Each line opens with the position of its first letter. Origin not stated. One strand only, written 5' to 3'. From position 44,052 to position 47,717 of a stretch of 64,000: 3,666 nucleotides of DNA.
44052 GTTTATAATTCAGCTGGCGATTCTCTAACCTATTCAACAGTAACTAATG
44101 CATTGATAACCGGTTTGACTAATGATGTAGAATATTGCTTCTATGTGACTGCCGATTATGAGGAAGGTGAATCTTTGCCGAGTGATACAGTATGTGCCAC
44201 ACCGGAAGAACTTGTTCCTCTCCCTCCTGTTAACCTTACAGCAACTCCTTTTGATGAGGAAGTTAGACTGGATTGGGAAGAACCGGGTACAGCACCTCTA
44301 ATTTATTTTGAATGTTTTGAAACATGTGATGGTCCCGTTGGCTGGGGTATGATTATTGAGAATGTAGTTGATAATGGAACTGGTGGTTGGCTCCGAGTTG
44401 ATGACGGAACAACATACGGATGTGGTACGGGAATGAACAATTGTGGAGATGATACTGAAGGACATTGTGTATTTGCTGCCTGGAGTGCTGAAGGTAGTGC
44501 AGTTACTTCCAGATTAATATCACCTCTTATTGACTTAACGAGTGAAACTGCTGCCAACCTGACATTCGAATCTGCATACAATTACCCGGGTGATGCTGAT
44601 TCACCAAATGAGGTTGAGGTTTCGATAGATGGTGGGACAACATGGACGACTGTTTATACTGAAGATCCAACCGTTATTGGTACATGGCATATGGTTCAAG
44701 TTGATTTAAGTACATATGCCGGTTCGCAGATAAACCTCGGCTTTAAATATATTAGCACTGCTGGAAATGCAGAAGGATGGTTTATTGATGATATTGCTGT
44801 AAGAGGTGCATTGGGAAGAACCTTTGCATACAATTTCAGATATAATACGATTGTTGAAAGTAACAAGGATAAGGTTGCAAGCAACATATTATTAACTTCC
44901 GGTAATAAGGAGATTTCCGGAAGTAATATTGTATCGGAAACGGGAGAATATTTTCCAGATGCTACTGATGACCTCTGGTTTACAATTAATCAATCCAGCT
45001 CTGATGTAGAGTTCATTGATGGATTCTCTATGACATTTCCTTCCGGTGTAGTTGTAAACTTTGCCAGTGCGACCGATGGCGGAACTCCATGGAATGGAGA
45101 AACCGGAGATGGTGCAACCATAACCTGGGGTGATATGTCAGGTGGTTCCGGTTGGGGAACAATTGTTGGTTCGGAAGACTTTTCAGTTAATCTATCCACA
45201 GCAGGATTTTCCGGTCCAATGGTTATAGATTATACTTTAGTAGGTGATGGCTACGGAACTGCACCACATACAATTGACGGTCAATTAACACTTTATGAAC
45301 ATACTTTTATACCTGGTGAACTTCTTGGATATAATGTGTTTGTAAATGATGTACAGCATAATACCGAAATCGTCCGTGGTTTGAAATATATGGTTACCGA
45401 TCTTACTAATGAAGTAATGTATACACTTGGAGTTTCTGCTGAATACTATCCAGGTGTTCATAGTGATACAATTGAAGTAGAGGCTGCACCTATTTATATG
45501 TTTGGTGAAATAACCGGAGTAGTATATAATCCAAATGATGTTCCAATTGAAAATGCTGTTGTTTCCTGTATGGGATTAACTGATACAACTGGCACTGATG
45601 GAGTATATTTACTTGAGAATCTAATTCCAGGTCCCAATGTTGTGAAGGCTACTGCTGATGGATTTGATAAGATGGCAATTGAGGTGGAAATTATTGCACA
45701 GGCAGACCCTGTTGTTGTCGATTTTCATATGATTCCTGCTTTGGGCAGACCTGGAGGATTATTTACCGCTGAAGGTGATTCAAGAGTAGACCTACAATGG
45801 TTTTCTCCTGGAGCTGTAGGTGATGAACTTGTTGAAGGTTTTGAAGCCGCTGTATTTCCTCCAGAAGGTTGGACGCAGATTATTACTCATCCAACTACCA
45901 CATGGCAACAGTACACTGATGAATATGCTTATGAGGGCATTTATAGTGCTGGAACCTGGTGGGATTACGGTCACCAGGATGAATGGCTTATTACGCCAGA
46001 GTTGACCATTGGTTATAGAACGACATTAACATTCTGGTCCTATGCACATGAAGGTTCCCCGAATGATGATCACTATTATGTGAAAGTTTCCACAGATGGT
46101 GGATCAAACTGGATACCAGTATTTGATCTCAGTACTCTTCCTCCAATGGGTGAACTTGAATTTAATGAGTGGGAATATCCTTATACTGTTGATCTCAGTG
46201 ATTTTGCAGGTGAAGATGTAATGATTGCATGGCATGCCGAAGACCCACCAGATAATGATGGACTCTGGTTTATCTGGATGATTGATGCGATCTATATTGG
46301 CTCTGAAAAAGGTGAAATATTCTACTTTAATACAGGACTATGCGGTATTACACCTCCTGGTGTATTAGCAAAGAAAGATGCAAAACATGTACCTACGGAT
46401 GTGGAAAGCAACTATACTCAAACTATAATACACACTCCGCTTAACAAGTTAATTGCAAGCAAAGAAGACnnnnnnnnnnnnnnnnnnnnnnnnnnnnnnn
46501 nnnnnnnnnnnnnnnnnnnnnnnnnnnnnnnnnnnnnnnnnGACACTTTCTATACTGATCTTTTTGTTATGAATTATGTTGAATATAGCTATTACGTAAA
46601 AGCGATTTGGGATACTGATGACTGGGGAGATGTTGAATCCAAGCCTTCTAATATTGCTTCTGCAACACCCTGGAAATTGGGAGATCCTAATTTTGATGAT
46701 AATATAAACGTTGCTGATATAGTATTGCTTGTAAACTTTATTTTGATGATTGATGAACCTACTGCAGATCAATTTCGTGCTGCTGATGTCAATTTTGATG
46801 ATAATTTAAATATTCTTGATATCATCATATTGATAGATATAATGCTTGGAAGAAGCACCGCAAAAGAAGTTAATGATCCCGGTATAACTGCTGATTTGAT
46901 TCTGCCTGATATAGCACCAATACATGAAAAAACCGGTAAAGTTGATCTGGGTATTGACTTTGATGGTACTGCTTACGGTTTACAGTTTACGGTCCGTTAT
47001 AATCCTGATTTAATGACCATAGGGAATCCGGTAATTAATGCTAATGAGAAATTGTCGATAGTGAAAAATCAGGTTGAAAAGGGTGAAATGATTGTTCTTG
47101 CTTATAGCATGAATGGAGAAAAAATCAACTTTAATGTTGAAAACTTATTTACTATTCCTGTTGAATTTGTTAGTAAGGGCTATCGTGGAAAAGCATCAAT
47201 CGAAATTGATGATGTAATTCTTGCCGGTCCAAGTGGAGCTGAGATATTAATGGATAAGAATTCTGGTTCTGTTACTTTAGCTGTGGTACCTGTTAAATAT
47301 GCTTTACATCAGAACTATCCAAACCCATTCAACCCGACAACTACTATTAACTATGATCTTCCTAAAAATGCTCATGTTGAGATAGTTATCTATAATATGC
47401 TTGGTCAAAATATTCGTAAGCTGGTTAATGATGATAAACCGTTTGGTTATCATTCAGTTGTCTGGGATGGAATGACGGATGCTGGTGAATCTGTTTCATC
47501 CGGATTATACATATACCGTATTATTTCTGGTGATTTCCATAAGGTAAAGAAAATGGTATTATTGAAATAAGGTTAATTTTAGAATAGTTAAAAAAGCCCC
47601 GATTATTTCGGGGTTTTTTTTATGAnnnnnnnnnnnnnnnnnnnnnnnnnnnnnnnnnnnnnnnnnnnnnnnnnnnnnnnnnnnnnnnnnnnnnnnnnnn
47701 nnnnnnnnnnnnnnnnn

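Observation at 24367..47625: Dockerin-bearing peptidases plus cohesin-like modules on T9SS-anchored giant proteins: a candidate cellulosome-like surface proteolytic complex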

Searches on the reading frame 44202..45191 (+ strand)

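Call 44: search_protein_families(library=pfam, proteins=[window:44202-45191:+], max_evalue=0.01)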
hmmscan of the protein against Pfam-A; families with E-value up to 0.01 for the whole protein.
window:44202-45191:+ (330 aa): 2 families
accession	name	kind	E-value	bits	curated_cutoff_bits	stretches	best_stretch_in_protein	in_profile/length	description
PF20773.4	InhA-like_MAM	-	3.7e-14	53.1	26.9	1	91-201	39-163/191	Immune inhibitor A-like, MAM domain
PF21471.3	Reelin_subrepeat-B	-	2.9e-06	27.5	27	1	80-200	7-126/127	Reelin subrepeat B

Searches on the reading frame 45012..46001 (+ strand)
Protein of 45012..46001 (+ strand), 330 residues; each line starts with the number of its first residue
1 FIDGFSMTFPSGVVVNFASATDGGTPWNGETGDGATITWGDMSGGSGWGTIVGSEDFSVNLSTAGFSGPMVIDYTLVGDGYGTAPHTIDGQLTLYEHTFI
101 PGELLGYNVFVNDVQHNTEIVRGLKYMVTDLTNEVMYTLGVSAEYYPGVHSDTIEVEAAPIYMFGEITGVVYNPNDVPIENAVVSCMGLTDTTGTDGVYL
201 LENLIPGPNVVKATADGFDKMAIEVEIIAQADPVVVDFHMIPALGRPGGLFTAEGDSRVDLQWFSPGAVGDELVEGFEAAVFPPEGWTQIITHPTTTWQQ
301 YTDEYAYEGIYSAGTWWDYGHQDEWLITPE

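Call 44: search_protein_families(library=pfam, proteins=[window:45012-46001:+], max_evalue=0.01)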
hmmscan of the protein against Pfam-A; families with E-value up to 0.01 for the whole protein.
window:45012-46001:+ (330 aa): 2 families
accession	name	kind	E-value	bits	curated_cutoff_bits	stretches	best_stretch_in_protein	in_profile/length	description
PF13620.12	CarboxypepD_reg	-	1.7e-10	41.5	32.3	1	167-240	2-81/82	Carboxypeptidase regulatory-like domain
PF13715.12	CarbopepD_reg_2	-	0.0061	17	32.2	0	167-228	1-65/88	CarboxypepD_reg-like domain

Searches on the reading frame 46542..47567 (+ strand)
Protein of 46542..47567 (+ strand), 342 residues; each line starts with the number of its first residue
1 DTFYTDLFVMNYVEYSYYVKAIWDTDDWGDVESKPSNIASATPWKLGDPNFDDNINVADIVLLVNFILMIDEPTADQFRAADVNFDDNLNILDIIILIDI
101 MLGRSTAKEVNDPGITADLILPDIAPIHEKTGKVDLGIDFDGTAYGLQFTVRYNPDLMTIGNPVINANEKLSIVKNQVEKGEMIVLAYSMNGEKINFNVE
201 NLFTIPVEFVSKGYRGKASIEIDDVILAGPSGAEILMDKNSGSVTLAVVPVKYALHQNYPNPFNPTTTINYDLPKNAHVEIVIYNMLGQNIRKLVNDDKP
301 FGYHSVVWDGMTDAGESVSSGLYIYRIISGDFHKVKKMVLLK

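Call 12: find_related_loci(query=window:46542-47567:+, collection=genome_contigs, flank=10000)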
Query seq(342 aa) (342 aa) in genome_contigs; peptide patterns used: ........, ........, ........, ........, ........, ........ (x = any residue, [..] = any of these).
600 stretches matched a pattern (row limit reached: there are more); 598 encode a relative of the query (tblastn E <= 1e-3); the best 80 are kept; 80 distinct loci.
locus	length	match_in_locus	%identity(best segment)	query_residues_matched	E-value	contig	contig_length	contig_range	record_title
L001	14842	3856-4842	41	1-333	3e-81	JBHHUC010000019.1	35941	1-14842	MAG: Fidelibacterota bacterium isolate S.6.sp2_bin.15 NODE_146_length_35941_cov_5.962130, whole genome shotgun sequence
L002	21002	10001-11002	37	1-342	1e-71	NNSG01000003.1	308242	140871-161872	MAG: Candidatus Marinimicrobia bacterium 408169 3, whole genome shotgun sequence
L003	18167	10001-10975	37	11-342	1e-72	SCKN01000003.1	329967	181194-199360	Candidatus Neomarinimicrobiota bacterium strain T3L19 AC1_3, whole genome shotgun sequence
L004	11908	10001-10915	31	46-342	2e-39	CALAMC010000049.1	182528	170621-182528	MAG TPA_asm: uncultured candidate division Zixibacteria bacterium isolate SRR6007446_bin.66_CONCOCT_v1.1_MAG genome asse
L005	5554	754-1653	31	46-342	5e-36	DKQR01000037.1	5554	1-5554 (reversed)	MAG TPA_asm: Candidatus Marinimicrobia bacterium UBA7303 UBA7303_contig_11786, whole genome shotgun sequence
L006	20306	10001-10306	53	242-342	1e-32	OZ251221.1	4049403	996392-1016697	MAG: bacterium isolate 32a2cbb7-c6c8-45cd-829d-ddd1ef6a6eb2 genome assembly, chromosome: 1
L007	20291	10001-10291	57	246-342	7e-32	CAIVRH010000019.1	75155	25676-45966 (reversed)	uncultured candidate division Zixibacteria bacterium isolate AM-sed-core3-D1_bin-832 genome assembly, contig: bin-832:19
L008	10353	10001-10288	58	247-342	1e-31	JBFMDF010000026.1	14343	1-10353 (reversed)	MAG: Bacteroidota bacterium isolate MAG212 MAG212_26, whole genome shotgun sequence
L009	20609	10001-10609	33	130-342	1e-31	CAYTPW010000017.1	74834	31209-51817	MAG TPA_asm: uncultured bacterium isolate SRP167671_co4_21 genome assembly, contig: NODE_132_length_74834_cov_11.500288,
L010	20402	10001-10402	43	201-342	5e-31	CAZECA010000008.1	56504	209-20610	MAG TPA_asm: uncultured bacterium isolate SRP077602_co4_78 genome assembly, contig: NODE_782_length_56504_cov_5.967705,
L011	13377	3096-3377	53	249-342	4e-31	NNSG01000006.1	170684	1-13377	MAG: Candidatus Marinimicrobia bacterium 408169 6, whole genome shotgun sequence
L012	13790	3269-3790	38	170-342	6e-31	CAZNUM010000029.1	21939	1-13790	MAG TPA_asm: uncultured bacterium isolate binchicken_co275_504 genome assembly, contig: NODE_2992_length_21939_cov_7.189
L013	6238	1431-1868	44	196-342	1e-30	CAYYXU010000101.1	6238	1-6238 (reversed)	MAG TPA_asm: uncultured bacterium isolate SRP200020_co5_37 genome assembly, contig: NODE_19650_length_6238_cov_12.680738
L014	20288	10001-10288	50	247-342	1e-30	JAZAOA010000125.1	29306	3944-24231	MAG: Candidatus Neomarinimicrobiota bacterium isolate XB_MAG975 DB_MAG975_0125, whole genome shotgun sequence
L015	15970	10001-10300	52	243-342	2e-30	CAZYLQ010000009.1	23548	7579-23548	MAG TPA_asm: uncultured bacterium isolate SRP092902_co1_314 genome assembly, contig: NODE_2885_length_23548_cov_12.19295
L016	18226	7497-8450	29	36-342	1e-30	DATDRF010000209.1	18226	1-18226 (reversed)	MAG TPA_asm: Bacteroidota bacterium isolate SMAG_U7970 k141_511169, whole genome shotgun sequence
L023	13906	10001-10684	33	128-342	8e-30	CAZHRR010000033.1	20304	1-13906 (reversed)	MAG TPA_asm: uncultured bacterium isolate SRP167671_co4_63 genome assembly, contig: NODE_1617_length_20304_cov_8.092400,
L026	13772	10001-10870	28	38-342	3e-29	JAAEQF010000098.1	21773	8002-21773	MAG: FCB group bacterium isolate Gpa_11 GpaG_CONTIG616955, whole genome shotgun sequence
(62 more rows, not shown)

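Call 42: search_protein_families(library=pfam, proteins=[L001:715-4869:+, L002:6503-11002:+, L003:2114-6841:+, L003:6845-10975:+, L004:1681-2913:+, L004:3188-5836:+, L026:3669-4895:+, L016:3006-8450:+], max_evalue=0.0001)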
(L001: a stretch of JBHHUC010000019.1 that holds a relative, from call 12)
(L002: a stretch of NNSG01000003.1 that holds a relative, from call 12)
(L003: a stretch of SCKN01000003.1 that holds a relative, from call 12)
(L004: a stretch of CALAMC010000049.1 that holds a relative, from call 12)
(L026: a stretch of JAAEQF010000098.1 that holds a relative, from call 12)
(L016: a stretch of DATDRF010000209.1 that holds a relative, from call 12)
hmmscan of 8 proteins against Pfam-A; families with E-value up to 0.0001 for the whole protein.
L001:715-4869:+ (1385 aa): 4 families
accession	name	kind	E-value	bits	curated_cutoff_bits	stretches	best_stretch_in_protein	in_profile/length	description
PF13620.12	CarboxypepD_reg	-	1.9e-11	44.6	32.3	1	682-756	2-82/82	Carboxypeptidase regulatory-like domain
PF13860.13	FlgD_ig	-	3.8e-11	43.3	27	1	1318-1370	21-73/79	FlgD Ig-like domain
PF13585.12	CHU_C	-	2.5e-06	27.9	27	1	1317-1374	24-75/86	CHU_C Type IX secretion signal domain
PF18962.6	Por_Secre_tail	-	4.7e-06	27.2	27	1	1302-1382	2-74/75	Secretion system C-terminal sorting domain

L002:6503-11002:+ (1500 aa): 3 families
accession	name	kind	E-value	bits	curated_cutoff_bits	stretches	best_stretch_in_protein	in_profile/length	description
PF13860.13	FlgD_ig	-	4.4e-11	43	27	1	1435-1485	23-73/79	FlgD Ig-like domain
PF13620.12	CarboxypepD_reg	-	5.7e-10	39.8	32.3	1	872-945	2-81/82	Carboxypeptidase regulatory-like domain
PF18962.6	Por_Secre_tail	-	2.3e-05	25.1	27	1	1417-1497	2-74/75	Secretion system C-terminal sorting domain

L003:2114-6841:+ (1576 aa): 4 families
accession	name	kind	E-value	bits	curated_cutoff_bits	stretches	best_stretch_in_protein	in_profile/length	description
PF13860.13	FlgD_ig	-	3.3e-11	43.4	27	1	1507-1561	18-73/79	FlgD Ig-like domain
PF13620.12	CarboxypepD_reg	-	1.5e-07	32.1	32.3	1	875-949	2-82/82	Carboxypeptidase regulatory-like domain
PF18962.6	Por_Secre_tail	-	1.5e-07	32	27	1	1493-1573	2-74/75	Secretion system C-terminal sorting domain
PF13585.12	CHU_C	-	4.6e-06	27.1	27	1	1508-1563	24-72/86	CHU_C Type IX secretion signal domain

L003:6845-10975:+ (1377 aa): 6 families
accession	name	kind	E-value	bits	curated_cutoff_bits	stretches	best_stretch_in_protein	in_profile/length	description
PF20773.4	InhA-like_MAM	-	9e-15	55.1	26.9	1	485-605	50-162/191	Immune inhibitor A-like, MAM domain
PF13860.13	FlgD_ig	-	6.2e-10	39.4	27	1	1308-1362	18-73/79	FlgD Ig-like domain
PF18962.6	Por_Secre_tail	-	8.5e-09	36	27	1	1294-1374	2-74/75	Secretion system C-terminal sorting domain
PF13620.12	CarboxypepD_reg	-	3.6e-08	34.1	32.3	1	680-753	2-81/82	Carboxypeptidase regulatory-like domain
PF13585.12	CHU_C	-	9.5e-07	29.3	27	1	1309-1364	24-72/86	CHU_C Type IX secretion signal domain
PF00041.27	fn3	-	1.3e-06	29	25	0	344-396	27-79/84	Fibronectin type III domain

L004:1681-2913:+ (411 aa): 1 family
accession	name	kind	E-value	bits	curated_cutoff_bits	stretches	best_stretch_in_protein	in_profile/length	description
PF00404.24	Dockerin_1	-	2.9e-06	27.8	22.9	1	340-397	2-56/57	Dockerin type I domain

L004:3188-5836:+ (883 aa): 1 family
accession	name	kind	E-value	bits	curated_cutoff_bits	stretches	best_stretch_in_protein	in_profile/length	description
PF18962.6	Por_Secre_tail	-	1.8e-10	41.4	27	1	807-880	2-74/75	Secretion system C-terminal sorting domain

L026:3669-4895:+ (409 aa): 1 family
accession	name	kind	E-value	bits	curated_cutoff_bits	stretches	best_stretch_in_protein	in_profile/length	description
PF00404.24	Dockerin_1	-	6e-09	36.4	22.9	1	345-398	2-56/57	Dockerin type I domain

L016:3006-8450:+ (1815 aa): 5 families
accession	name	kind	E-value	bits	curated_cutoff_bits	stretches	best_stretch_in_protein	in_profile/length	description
PF13229.12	Beta_helix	-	4.5e-42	143.8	25.9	6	609-732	7-130/158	Right handed beta helix region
PF05048.19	NosD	-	1.3e-12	48.1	23.6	0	525-701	18-180/212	Periplasmic copper-binding protein (NosD)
PF13860.13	FlgD_ig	-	1.3e-09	38.3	27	1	1741-1802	14-75/79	FlgD Ig-like domain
PF00963.24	Cohesin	-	4.6e-09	37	24.1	1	1603-1718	10-139/139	Cohesin domain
PF18962.6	Por_Secre_tail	-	3.2e-07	31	27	1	1731-1812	2-74/75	Secretion system C-terminal sorting domain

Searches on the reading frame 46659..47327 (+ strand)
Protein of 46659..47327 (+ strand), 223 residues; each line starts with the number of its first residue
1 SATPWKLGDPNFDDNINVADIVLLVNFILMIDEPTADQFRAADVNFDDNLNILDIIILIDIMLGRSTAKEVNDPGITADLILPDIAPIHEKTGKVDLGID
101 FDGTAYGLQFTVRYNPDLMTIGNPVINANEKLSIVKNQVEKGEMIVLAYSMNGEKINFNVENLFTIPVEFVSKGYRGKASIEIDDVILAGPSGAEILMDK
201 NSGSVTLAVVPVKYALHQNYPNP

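Call 37: find_homologous_proteins(query=window:46659-47327:+, max_evalue=0.001)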
Query window:46659-47327:+ (223 aa): 2 proteins with E <= 0.001 among 475 candidates.
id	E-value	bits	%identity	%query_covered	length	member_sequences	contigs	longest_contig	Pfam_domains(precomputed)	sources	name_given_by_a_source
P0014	5.0e-129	447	100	95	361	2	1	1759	PF13860.13,PF00625.28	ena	-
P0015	9.8e-5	40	50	26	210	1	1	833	-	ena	-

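Call 82: find_encoding_contigs(protein=P0014, flank=1000, max_places=3)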
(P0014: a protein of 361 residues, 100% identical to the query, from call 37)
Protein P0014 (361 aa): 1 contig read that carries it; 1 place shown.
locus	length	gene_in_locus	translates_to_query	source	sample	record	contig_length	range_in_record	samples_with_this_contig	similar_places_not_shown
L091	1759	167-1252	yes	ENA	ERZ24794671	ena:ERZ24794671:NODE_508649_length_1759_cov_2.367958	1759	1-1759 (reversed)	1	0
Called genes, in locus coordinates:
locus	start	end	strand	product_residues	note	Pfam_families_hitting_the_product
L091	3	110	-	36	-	?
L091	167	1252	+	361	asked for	PF00625:Guanylate_kin, PF13860:FlgD_ig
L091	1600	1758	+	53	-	?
